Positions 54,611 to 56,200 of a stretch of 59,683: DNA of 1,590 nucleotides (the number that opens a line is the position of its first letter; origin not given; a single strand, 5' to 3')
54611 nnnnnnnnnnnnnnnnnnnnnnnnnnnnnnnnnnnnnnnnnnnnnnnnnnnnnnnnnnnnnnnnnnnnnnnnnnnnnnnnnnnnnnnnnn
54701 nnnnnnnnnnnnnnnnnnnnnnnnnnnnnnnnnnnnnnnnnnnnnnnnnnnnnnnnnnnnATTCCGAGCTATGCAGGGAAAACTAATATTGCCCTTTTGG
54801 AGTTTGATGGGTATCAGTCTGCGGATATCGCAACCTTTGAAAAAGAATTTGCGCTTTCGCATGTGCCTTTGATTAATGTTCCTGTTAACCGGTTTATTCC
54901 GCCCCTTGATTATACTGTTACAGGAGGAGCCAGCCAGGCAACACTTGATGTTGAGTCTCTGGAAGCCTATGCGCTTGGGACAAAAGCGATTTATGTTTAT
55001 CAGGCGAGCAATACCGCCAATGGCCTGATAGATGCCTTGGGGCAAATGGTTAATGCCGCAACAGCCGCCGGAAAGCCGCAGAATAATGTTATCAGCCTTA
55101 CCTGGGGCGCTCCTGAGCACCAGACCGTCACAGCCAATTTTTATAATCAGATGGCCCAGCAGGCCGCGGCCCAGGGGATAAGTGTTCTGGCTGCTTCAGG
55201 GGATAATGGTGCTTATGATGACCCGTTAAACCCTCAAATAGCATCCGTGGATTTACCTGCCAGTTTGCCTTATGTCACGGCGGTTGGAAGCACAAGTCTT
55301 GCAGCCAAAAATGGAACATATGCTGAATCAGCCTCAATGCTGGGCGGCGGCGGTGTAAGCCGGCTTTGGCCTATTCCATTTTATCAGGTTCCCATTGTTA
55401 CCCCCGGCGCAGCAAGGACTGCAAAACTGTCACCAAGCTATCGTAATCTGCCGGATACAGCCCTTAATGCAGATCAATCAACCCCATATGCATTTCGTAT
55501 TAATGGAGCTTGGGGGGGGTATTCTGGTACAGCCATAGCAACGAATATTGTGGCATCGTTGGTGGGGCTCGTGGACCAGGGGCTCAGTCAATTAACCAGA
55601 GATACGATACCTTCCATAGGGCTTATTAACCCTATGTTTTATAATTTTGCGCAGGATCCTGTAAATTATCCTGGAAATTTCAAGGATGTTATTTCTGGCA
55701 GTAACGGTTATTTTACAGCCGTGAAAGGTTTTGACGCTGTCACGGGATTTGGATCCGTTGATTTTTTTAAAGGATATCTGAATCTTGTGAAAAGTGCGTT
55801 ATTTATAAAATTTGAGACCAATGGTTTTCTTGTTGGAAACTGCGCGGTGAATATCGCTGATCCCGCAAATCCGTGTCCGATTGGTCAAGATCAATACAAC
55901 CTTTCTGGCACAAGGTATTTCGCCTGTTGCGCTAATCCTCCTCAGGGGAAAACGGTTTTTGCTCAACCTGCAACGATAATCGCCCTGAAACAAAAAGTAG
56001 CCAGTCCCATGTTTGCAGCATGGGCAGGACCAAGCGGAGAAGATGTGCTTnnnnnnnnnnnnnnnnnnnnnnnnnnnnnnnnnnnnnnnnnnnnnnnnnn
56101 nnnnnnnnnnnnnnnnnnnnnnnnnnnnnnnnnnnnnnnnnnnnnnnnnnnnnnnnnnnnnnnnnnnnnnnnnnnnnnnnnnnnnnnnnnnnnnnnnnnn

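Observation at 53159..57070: Catalytically dead sedolisin scaffold with four Ig repeats inserted into the protease domain, a membrane hairpin, a PT linker and Cys-rich modules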

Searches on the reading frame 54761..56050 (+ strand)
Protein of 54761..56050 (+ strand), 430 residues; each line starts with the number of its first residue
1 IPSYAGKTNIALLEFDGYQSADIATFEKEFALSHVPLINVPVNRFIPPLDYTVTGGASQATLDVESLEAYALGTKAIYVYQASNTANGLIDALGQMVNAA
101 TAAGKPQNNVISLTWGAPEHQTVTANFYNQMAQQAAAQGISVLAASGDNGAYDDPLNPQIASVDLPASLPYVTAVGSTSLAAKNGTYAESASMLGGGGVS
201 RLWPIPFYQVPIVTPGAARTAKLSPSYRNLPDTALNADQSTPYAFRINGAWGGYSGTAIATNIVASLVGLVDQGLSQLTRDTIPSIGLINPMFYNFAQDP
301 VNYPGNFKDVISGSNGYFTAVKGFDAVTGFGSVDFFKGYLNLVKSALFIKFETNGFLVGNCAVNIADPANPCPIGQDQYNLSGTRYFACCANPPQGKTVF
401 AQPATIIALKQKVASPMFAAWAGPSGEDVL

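Call 9: find_homologous_proteins(query=window:54761-55870:+, max_evalue=0.00001)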
Query window:54761-55870:+ (370 aa): 897 proteins with E <= 0.00001 among 8000 candidates; the best 120 are listed.
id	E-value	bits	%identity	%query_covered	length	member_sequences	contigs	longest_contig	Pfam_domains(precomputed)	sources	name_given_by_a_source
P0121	8.8e-45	172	42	73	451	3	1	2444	PF00041.28,PF00082.28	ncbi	ncbi:MAG: hypothetical protein WCG78_08285, partial [Candidatus Omnitrophota bacterium]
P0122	8.3e-38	149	38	89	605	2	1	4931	PF09286.17,PF00082.28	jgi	-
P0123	6.4e-31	126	36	88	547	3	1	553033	PF09286.17,PF00082.28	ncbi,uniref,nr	ncbi:S53 family peptidase [Streptacidiphilus fuscans]|uniref:S8/S53 family peptidase n=1 Tax=Strepta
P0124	4.4e-30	123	33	89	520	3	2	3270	PF09286.17,PF00082.28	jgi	jgi:kumamolisin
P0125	1.0e-28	119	34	87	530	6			PF09286.17,PF00082.28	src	-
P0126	1.5e-28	118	33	87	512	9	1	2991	PF09286.17,PF00082.28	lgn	-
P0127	2.2e-28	118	33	87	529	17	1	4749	PF09286.17,PF00082.28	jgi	-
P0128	2.4e-28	118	35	87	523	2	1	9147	PF09286.17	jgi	-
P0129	3.1e-28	117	34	87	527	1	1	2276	PF09286.17,PF00082.28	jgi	jgi:kumamolisin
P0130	5.1e-28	117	34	87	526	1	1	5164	PF09286.17,PF00082.28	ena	-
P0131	8.6e-28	116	33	87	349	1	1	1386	PF00082.28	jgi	jgi:kumamolisin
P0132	1.1e-27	116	32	88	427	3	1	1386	PF09286.17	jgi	jgi:kumamolisin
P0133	1.4e-27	115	34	88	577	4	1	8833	PF09286.17,PF00082.28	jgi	jgi:kumamolisin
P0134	3.3e-27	114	35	89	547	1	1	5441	PF09286.17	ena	-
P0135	4.6e-27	114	35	89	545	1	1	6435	PF09286.17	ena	-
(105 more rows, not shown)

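Call 16: find_related_loci(query=window:54761-56050:+, collection=genome_contigs, flank=8000)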
Query window:54761-56050:+ (430 aa) in genome_contigs; peptide patterns used: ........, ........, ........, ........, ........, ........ (x = any residue, [..] = any of these).
47 stretches matched a pattern, but none encodes a relative of the query by tblastn (E <= 1e-3).

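Call 17: find_related_loci(query=window:54761-56050:+, collection=metagenome_contigs, flank=8000)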
Query window:54761-56050:+ (430 aa) in metagenome_contigs; peptide patterns used: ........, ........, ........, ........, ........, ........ (x = any residue, [..] = any of these).
69 stretches matched a pattern, but none encodes a relative of the query by tblastn (E <= 1e-3).

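Call 35: search_protein_representatives(protein=window:54761-55870:+)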
Query: 370 residues. Proteins with E-value up to 0.001 (for the whole library): 7368; up to 1e-10: 3309; up to 1e-30: 168. The best 150 are listed.
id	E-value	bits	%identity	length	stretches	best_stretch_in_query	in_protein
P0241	1.0e-68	248.8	48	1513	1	7-349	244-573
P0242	8.2e-65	236.0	45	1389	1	7-346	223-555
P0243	2.8e-60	221.1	44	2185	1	2-344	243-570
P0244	1.2e-58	215.7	44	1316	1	1-344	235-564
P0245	1.3e-58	215.6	46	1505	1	5-345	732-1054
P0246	8.6e-57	209.6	44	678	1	8-344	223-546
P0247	6.8e-56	206.6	44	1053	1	6-346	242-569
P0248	3.1e-55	204.5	42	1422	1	6-337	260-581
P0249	4.0e-50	187.7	44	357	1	50-343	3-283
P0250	3.6e-49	184.5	40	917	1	6-347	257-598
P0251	1.5e-48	182.5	41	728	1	5-347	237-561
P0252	1.5e-47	179.2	40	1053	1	9-334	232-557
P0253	8.4e-47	176.8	40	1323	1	2-344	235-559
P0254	8.5e-47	176.7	41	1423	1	8-343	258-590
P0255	2.6e-46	175.1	42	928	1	9-333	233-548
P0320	1.6e-37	146.2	45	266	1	5-245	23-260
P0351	3.5e-35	138.5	38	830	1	6-334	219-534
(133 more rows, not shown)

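Call 39: search_protein_families(library=pfam, proteins=[P0241, P0242, P0244, P0245, P0246, P0247, P0248, P0351], max_evalue=0.001)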
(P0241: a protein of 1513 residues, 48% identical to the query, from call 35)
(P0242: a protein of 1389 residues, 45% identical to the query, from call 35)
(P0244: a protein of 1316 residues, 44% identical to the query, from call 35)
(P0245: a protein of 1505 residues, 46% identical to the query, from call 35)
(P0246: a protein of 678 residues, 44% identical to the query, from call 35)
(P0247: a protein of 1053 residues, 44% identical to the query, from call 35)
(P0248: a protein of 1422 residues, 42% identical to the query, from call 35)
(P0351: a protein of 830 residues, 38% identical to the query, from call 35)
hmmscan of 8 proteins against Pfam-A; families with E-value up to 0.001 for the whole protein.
P0241 (1513 aa): 11 families
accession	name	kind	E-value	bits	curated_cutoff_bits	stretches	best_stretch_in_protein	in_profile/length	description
PF17957.7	Big_7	-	1.2e-52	176.8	24.1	4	758-828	1-70/70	Bacterial Ig domain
PF13927.12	Ig_3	-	8.9e-30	103.5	30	4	955-1028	2-78/78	Immunoglobulin domain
PF09286.16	Pro-kuma_activ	-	2e-25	90.1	23.5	1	65-196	10-142/143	Pro-kumamolisin, activation domain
PF07679.22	I-set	-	1.3e-22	80.1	23.7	0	955-1037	1-86/90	Immunoglobulin I-set domain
PF13895.12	Ig_2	-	3.8e-20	72.3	27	2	1160-1225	22-79/79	Immunoglobulin domain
PF07495.19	Y_Y_Y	-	8e-11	42.1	26.6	0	712-745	23-57/65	Y_Y_Y domain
PF19077.6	Big_13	-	1.1e-07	32.7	27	1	1448-1509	35-100/102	Bacterial Ig-like domain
PF24421.1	Ig_J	-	2.3e-07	31.3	29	0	1468-1512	63-104/104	Tip attachment protein J, Ig-like domain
PF00041.27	fn3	-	5.6e-07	30.1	25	1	577-659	1-82/84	Fibronectin type III domain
PF17417.8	Glycoprot_B_PH2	-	7.2e-05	23.5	23.7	0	1178-1218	17-57/97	Herpesvirus Glycoprotein B PH-like domain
PF13750.12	Big_3_3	-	0.00038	20.6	27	1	716-840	5-140/157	Bacterial Ig-like domain (group 3)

P0242 (1389 aa): 4 families
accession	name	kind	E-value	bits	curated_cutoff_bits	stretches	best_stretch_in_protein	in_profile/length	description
PF09286.16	Pro-kuma_activ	-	2.1e-25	90.1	23.5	1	40-170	11-142/143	Pro-kumamolisin, activation domain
PF00041.27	fn3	-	3.7e-17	62.7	25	1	1107-1186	2-81/84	Fibronectin type III domain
PF01108.23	Tissue_fac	-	1.7e-08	34.7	27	0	732-770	12-53/107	Tissue factor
PF21910.2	GH85_C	-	6.3e-08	33.4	27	0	576-614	16-53/95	GH85 endohexosaminidases, C-terminal domain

P0244 (1316 aa): 2 families
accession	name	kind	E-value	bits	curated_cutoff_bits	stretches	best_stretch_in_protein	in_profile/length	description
PF09286.16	Pro-kuma_activ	-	3.2e-25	89.5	23.5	1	62-193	12-142/143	Pro-kumamolisin, activation domain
PF00041.27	fn3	-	3.2e-10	40.5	25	0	752-823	3-74/84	Fibronectin type III domain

P0245 (1505 aa): 5 families
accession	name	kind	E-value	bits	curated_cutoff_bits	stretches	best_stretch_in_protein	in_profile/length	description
PF00041.27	fn3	-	2.2e-30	105.2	25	3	39-122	2-83/84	Fibronectin type III domain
PF09286.16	Pro-kuma_activ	-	2.6e-25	89.8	23.5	1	560-687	12-142/143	Pro-kumamolisin, activation domain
PF01108.23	Tissue_fac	-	2.9e-20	72.5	27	0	1259-1341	15-104/107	Tissue factor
PF24489.1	Ig_J_second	-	9.8e-07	29.2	27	0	451-495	54-96/105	Tip attachment protein J second Ig-like domain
PF21910.2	GH85_C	-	2.5e-06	28.2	27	0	1180-1258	12-89/95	GH85 endohexosaminidases, C-terminal domain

P0246 (678 aa): 2 families
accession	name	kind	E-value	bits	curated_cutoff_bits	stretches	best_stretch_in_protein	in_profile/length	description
PF09286.16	Pro-kuma_activ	-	6.2e-22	78.8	23.5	1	45-175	10-142/143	Pro-kumamolisin, activation domain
PF00041.27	fn3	-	8.4e-05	23.1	25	0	556-638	2-82/84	Fibronectin type III domain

P0247 (1053 aa): 3 families
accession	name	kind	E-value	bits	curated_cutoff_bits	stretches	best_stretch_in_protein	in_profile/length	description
PF09286.16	Pro-kuma_activ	-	6.4e-29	101.5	23.5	1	60-190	11-142/143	Pro-kumamolisin, activation domain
PF00041.27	fn3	-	1.4e-05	25.6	25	0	577-660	2-83/84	Fibronectin type III domain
PF21910.2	GH85_C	-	0.00015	22.6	27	0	965-1004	16-54/95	GH85 endohexosaminidases, C-terminal domain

P0248 (1422 aa): 2 families
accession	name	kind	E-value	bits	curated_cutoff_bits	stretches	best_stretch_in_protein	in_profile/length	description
PF09286.16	Pro-kuma_activ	-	2.1e-31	109.5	23.5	1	59-196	4-142/143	Pro-kumamolisin, activation domain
PF00041.27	fn3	-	4.2e-10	40.1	25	0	1057-1142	2-83/84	Fibronectin type III domain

P0351 (830 aa): 1 family
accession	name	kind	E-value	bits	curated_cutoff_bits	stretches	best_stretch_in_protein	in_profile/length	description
PF09286.16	Pro-kuma_activ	-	6.6e-27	95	23.5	1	27-164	2-143/143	Pro-kumamolisin, activation domain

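Call 43: list_cluster_members(proteins=[P0241, P0242, P0243, P0244, P0245, P0246, P0247, P0248, P0351, P0320])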
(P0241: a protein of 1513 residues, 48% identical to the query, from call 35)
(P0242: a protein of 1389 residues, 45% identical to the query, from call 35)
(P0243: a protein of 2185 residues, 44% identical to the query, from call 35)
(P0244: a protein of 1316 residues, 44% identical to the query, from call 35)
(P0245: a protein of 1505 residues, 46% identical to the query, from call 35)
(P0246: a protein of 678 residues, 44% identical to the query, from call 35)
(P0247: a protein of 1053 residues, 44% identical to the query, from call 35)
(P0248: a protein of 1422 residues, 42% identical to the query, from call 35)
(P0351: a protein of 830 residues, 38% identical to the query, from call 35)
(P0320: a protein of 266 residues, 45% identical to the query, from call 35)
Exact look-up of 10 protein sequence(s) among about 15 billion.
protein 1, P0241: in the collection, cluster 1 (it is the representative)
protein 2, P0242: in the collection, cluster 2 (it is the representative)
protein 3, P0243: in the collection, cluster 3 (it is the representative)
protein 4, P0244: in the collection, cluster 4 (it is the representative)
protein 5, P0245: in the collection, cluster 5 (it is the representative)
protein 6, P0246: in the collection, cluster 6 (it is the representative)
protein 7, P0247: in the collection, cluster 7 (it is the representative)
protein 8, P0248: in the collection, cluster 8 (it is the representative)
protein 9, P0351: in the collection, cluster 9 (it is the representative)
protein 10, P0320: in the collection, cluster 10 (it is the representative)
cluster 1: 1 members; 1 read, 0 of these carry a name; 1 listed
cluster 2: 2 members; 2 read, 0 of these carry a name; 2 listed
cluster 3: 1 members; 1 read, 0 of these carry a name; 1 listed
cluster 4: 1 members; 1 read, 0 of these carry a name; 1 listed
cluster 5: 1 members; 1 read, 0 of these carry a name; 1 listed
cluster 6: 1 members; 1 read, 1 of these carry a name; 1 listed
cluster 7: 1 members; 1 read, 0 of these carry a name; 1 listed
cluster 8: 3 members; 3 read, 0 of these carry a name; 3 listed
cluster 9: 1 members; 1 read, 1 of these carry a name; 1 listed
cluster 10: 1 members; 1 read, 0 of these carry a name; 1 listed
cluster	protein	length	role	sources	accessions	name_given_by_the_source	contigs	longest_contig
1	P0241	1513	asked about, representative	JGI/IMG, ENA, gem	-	-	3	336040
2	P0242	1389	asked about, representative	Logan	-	-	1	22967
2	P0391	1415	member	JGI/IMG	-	-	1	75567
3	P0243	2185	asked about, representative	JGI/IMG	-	-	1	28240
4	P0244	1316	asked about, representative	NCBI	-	-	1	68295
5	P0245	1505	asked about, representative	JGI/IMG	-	-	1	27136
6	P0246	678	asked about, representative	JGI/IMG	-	kumamolisin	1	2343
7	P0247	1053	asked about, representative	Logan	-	-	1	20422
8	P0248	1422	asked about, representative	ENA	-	-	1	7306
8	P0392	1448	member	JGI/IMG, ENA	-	-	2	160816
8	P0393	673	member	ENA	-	-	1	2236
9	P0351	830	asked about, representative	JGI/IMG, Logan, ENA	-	kumamolisin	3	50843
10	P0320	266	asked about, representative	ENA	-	-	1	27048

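Call 44: find_encoding_contigs(protein=P0241, flank=6000, max_places=2)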
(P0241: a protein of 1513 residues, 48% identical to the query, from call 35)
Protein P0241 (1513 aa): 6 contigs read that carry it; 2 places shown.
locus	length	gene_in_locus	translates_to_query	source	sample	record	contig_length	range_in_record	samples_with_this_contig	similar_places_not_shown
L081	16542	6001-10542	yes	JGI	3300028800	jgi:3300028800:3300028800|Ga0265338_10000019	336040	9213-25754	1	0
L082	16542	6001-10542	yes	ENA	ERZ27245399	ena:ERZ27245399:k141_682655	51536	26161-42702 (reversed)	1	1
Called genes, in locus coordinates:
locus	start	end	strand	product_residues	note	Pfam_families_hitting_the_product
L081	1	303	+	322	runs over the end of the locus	PF04168:Alpha-E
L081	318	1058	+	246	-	PF00227:Proteasome (weak)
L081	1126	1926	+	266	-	PF08379:Bact_transglu_N, PF01841:Transglut_core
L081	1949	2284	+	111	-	PF00355:Rieske, PF13806:Rieske_2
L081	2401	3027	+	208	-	PF01865:PhoU_div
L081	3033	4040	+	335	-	PF01384:PHO4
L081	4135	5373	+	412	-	PF00909:Ammonium_transp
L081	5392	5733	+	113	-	PF00543:P-II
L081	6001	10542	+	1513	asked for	PF09286:Pro-kuma_activ, PF00041:fn3 (weak), PF19077:Big_13 (faint), PF24421:Ig_J (faint), PF07495:Y_Y_Y (faint), PF17957:Big_7, PF13927:Ig_3 (weak), PF17957:Big_7, +2 more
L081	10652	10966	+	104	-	-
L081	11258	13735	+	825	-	PF27097:VirB4_TrbE_N, PF03135:CagE_TrbE_VirB, PF19044:P-loop_TraG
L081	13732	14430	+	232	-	-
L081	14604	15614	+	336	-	PF04610:TrbL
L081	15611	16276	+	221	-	PF04335:VirB8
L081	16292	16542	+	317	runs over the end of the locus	PF03524:CagX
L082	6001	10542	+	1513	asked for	PF09286:Pro-kuma_activ, PF00041:fn3 (weak), PF19077:Big_13 (faint), PF24421:Ig_J (faint), PF07495:Y_Y_Y (faint), PF17957:Big_7, PF13927:Ig_3 (weak), PF17957:Big_7, +2 more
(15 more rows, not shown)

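Call 45: find_encoding_contigs(protein=P0351, flank=5000, max_places=2)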
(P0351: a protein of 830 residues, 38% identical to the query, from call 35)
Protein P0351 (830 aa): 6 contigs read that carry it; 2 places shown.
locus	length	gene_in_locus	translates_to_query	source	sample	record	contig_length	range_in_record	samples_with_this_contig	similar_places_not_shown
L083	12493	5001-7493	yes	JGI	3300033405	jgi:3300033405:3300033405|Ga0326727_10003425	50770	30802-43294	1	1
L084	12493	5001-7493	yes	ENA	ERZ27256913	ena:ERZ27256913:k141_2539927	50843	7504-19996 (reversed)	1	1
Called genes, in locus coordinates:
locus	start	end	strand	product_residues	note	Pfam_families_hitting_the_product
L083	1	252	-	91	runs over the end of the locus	-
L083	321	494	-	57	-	-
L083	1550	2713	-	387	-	PF13392:HNH_3 (faint)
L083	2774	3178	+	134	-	-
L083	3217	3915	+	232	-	PF13639:zf-RING_2, PF14634:zf-RING_5 (weak), PF17123:zf-RING_11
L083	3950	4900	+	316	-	-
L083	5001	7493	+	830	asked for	PF09286:Pro-kuma_activ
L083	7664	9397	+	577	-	PF09286:Pro-kuma_activ, PF00082:Peptidase_S8 (weak)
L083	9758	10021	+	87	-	-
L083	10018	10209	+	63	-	-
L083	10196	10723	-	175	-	PF12796:Ank_2 (faint)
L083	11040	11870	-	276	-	PF01844:HNH, PF14279:HNH_5 (weak)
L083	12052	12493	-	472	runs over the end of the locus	-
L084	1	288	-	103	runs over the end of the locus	-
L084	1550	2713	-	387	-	PF13392:HNH_3 (faint)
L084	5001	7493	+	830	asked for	PF09286:Pro-kuma_activ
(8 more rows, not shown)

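Call 76: search_solved_structures(query=window:54761-55870:+, max_evalue=0.00001, show_alignments=5)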
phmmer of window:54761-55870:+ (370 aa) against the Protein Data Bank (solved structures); distinct sequences matched with E-value up to 0.00001: 11.
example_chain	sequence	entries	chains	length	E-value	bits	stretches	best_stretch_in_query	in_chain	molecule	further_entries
1sio_A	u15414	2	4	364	6.2e-28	101.5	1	10-333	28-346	kumamolisin-As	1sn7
1siu_A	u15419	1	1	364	1e-27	100.8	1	10-333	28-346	kumamolisin-As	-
1zvj_A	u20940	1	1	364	3.5e-27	99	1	10-333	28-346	kumamolisin-As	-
1zvk_A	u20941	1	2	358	6.2e-27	98.2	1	10-332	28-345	kumamolisin-As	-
1gt9_1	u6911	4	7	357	1.1e-26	97.3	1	10-332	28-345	KUMAMOLYSIN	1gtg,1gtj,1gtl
1t1e_A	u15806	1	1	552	1.5e-26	96.9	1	10-333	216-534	kumamolisin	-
1t1g_A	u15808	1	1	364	4.8e-26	95.3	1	16-333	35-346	kumamolisin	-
1t1i_A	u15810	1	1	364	1.2e-24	90.7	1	10-333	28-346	kumamolisin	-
4ne7_A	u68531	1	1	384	1.4e-24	90.5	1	10-333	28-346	Kumamolisin-As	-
3edy_A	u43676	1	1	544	5.3e-14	55.7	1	59-335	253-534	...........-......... 1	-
3ee6_A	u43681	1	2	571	5.7e-14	55.5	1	59-335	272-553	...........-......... 1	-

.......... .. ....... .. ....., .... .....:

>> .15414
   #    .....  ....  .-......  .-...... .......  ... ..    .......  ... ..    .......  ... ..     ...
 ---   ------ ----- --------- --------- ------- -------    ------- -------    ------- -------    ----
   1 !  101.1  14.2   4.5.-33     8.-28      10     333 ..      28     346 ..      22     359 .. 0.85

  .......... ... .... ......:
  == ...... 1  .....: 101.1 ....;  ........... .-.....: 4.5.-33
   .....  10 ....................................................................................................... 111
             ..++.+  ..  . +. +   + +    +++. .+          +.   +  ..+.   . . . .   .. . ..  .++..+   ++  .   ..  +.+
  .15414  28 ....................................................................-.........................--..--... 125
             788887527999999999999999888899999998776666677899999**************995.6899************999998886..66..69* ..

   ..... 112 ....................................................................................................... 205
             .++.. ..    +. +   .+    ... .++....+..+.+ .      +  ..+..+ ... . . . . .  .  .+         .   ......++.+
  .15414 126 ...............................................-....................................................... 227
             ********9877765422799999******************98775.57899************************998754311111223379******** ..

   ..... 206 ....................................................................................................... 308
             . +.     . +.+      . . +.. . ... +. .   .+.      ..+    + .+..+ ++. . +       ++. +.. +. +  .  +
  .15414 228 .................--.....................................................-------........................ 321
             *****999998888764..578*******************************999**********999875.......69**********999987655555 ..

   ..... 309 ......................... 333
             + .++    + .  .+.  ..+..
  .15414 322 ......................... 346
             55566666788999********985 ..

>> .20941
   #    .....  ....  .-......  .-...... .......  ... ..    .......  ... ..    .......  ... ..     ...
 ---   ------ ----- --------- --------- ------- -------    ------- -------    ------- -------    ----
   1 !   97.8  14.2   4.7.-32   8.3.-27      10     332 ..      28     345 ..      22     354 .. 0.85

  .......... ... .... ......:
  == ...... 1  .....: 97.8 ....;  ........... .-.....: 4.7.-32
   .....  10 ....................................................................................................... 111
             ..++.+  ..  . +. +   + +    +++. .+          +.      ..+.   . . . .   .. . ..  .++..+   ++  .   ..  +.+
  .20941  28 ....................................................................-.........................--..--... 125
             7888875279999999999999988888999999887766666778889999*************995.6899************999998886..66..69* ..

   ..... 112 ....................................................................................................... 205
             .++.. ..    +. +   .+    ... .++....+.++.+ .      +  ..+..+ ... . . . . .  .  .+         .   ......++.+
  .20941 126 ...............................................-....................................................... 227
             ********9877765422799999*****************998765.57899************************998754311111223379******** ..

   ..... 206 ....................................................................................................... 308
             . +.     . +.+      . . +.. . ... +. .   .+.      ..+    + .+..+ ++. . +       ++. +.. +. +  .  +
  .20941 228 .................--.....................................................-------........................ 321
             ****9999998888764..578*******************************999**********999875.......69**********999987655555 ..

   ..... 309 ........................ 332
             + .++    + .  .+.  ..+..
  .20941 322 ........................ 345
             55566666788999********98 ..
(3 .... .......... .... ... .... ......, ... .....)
